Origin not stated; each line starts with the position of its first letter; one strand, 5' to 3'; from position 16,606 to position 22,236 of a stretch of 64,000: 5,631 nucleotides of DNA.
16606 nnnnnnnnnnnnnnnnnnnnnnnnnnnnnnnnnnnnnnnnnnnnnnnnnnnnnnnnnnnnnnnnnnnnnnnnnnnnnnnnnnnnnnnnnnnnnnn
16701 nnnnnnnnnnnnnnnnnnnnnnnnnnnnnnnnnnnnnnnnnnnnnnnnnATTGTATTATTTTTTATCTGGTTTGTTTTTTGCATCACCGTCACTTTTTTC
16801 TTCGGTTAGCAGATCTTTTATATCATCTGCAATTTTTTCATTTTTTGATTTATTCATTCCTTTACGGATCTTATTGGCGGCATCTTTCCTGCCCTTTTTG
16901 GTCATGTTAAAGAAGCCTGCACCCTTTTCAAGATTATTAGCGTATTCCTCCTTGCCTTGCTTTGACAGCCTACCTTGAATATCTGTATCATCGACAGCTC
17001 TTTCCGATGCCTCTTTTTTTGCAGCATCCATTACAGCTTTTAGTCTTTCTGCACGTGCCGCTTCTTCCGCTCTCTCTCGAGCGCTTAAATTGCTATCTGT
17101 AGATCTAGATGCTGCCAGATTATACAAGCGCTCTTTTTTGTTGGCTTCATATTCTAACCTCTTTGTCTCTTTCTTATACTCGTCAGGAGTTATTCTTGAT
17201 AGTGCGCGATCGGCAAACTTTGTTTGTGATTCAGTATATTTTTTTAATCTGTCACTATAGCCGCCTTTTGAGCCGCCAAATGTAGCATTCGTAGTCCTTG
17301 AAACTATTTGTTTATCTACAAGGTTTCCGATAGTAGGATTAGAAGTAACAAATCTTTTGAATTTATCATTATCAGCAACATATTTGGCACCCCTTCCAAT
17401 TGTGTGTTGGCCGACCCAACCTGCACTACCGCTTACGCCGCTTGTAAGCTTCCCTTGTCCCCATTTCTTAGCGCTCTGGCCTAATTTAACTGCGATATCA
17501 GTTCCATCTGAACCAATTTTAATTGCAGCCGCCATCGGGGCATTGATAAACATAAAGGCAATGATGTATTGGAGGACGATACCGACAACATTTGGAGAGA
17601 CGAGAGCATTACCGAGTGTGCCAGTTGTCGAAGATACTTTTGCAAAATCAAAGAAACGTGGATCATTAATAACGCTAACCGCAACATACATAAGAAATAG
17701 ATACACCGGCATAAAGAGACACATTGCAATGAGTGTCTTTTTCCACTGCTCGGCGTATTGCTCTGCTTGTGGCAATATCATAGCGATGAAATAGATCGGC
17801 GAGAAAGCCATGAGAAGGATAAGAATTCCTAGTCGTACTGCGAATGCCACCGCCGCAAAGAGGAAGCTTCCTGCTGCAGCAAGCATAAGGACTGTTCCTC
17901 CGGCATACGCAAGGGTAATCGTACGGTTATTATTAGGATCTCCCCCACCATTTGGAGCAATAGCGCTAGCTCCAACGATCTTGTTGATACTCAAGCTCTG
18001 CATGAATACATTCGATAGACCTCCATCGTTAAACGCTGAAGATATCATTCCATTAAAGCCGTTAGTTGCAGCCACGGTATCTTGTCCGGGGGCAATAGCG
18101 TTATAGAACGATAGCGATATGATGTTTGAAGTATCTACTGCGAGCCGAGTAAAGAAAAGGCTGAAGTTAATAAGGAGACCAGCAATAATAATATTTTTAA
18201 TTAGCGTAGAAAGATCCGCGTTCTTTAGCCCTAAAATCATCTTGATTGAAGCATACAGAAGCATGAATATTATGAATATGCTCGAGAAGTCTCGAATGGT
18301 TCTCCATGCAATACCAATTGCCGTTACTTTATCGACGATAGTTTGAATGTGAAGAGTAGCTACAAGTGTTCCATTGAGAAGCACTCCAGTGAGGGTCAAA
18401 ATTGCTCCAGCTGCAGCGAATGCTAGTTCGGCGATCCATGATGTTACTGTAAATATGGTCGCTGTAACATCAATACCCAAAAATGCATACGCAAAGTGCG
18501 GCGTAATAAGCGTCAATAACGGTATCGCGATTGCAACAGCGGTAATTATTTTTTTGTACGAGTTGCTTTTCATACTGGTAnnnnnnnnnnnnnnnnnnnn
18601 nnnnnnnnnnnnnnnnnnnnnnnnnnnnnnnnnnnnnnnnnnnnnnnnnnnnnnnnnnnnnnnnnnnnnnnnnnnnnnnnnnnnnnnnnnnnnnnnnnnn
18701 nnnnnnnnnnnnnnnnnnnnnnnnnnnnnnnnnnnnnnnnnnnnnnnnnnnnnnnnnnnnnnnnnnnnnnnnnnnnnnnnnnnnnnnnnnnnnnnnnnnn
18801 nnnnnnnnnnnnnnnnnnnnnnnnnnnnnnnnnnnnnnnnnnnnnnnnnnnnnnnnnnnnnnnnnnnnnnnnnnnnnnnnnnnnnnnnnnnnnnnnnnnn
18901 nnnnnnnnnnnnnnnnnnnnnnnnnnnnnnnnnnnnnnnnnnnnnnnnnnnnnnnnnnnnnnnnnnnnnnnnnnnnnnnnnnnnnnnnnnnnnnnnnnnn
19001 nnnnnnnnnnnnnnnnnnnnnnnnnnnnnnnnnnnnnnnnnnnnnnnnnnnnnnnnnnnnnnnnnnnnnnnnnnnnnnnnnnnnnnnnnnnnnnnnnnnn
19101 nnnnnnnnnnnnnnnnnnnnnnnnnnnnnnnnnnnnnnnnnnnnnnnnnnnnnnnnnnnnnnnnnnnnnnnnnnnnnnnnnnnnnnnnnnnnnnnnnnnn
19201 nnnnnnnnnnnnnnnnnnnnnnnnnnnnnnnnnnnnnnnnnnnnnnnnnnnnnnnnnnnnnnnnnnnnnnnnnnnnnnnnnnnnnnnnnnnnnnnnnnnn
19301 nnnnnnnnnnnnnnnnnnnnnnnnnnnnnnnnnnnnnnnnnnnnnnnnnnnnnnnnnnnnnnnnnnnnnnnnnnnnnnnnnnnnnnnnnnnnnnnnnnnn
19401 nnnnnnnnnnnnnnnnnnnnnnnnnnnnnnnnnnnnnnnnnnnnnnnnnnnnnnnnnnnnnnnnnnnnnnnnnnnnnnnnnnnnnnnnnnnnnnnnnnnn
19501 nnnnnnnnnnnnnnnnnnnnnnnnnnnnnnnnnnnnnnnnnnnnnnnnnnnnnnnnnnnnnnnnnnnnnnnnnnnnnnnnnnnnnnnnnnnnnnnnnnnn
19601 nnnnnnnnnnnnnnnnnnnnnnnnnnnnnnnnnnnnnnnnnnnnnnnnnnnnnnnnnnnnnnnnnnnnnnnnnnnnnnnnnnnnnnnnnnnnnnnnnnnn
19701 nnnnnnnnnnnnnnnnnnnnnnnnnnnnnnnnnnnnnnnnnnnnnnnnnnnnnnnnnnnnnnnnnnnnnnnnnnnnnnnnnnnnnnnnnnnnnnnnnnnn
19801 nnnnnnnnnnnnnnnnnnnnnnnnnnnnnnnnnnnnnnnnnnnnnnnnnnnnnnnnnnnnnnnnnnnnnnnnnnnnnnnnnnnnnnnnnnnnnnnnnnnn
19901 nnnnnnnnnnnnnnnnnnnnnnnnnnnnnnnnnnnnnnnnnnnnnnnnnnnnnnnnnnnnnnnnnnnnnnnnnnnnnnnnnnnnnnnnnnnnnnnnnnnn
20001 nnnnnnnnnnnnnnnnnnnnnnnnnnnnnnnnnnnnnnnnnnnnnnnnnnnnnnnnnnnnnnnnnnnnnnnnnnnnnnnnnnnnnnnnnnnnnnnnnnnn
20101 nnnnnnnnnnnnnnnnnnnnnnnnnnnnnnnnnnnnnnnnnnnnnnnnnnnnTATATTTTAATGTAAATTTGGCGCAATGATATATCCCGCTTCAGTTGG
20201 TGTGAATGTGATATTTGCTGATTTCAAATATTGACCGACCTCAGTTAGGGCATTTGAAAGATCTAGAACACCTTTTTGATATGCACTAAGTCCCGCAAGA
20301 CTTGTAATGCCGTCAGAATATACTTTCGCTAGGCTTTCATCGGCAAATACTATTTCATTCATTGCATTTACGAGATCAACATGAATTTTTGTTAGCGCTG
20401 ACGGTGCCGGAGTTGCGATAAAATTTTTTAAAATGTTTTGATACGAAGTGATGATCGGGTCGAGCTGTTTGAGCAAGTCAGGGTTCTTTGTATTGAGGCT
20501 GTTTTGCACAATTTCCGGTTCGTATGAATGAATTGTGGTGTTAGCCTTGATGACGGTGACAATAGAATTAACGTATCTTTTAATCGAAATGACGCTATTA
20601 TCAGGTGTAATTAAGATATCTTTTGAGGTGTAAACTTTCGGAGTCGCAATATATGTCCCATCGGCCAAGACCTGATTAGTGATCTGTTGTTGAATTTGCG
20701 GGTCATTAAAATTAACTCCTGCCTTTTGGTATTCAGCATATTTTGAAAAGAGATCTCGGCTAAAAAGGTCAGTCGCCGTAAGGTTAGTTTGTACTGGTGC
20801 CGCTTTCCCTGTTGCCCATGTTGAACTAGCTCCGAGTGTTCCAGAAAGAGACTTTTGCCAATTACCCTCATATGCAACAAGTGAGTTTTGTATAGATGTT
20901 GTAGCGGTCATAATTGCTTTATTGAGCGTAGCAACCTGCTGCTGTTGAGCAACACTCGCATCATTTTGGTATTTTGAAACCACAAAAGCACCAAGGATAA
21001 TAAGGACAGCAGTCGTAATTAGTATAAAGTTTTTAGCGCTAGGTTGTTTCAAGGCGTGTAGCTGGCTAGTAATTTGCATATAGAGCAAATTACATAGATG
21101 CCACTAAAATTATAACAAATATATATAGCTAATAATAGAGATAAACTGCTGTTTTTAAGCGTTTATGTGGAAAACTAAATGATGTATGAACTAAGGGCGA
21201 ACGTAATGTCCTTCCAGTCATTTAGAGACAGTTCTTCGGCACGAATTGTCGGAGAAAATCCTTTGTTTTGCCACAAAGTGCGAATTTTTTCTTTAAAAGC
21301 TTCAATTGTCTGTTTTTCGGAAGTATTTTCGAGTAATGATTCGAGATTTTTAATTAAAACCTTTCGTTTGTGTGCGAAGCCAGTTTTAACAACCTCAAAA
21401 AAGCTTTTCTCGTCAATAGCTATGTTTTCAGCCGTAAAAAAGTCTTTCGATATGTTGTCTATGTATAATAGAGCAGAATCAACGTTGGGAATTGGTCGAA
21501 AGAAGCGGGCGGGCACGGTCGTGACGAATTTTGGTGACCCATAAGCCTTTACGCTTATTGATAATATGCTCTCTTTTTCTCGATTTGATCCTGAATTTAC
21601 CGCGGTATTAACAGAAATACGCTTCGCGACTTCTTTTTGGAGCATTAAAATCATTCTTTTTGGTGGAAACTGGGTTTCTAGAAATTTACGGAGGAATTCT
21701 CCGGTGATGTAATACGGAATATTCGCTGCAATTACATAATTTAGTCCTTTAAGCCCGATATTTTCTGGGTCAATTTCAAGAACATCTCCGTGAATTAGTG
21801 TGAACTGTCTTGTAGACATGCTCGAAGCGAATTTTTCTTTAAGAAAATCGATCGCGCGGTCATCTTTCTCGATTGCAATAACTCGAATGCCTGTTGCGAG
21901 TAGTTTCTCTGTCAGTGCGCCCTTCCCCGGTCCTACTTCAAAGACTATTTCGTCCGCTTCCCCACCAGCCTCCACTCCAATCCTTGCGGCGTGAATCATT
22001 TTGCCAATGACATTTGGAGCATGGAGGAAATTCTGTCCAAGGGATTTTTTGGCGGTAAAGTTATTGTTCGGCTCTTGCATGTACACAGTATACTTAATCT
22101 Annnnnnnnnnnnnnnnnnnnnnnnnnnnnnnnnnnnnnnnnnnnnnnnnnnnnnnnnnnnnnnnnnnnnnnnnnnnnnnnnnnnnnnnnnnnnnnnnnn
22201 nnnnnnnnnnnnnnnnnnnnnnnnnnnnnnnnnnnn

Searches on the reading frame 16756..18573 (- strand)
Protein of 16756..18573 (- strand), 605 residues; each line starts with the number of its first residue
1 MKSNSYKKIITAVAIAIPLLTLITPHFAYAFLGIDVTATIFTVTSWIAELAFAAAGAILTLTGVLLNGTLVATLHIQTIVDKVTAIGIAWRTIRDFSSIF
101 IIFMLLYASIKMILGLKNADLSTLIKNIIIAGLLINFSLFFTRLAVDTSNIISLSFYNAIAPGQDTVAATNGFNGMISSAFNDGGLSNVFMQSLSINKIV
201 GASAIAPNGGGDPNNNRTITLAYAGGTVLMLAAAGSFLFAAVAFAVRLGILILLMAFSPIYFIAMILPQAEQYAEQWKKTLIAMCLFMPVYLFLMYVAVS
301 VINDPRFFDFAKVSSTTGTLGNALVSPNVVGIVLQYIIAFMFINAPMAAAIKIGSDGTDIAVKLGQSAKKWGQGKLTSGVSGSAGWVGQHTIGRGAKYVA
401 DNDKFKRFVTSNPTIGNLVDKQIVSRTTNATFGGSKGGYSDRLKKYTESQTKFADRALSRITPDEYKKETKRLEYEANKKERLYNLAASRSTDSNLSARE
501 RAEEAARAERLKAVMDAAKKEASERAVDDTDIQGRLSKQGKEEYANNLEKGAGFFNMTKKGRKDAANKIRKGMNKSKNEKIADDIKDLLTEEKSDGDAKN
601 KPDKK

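Call 5: search_protein_families(library=pfam, proteins=[window:16756-18573:-], max_evalue=0.01)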
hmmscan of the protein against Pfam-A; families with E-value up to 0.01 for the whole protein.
window:16756-18573:- (605 aa): 0 families

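Call 90: search_protein_families(library=pfam, proteins=[window:16756-18573:-], max_evalue=1)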
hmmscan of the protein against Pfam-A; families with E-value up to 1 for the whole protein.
window:16756-18573:- (605 aa): 0 families

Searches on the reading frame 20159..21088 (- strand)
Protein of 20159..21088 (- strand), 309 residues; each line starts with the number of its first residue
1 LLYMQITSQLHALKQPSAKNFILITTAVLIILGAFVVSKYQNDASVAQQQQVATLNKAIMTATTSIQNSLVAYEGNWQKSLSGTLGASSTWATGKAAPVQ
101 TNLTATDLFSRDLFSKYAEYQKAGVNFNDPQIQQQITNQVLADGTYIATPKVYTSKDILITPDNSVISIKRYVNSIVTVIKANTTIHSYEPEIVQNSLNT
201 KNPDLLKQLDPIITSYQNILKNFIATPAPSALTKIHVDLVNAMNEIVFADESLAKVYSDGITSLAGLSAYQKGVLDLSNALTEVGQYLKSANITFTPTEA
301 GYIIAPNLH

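Call 5: search_protein_families(library=pfam, proteins=[window:20159-21088:-], max_evalue=0.01)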
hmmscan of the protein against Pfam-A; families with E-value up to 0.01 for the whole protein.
window:20159-21088:- (309 aa): 0 families

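Call 90: search_protein_families(library=pfam, proteins=[window:20159-21088:-], max_evalue=1)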
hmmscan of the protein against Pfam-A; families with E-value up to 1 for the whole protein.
window:20159-21088:- (309 aa): 2 families
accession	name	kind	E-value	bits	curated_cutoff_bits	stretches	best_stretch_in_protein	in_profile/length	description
PF19107.5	DUF5794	-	0.078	13.6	25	1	12-70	36-94/128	Family of unknown function (DUF5794)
PF19903.4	DUF6376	-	0.16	12.7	27.3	1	172-249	1-76/116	Family of unknown function (DUF6376)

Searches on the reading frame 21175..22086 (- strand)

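Call 6: search_protein_families(library=pfam, proteins=[window:21175-22086:-], max_evalue=0.01)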
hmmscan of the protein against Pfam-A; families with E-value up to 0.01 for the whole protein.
window:21175-22086:- (303 aa): 4 families
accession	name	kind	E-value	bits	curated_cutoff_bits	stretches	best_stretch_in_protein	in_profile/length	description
PF00398.26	RrnaAD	-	1.2e-42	146.3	24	1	10-259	2-234/263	Ribosomal RNA adenine dimethylase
PF13649.12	Methyltransf_25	-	0.00023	22.2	27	1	48-108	1-61/97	Methyltransferase domain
PF08242.18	Methyltransf_12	-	0.0058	17.8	30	0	50-123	2-74/98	Methyltransferase domain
PF08241.18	Methyltransf_11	-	0.0078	17.3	21.2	0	50-105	2-54/95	Methyltransferase domain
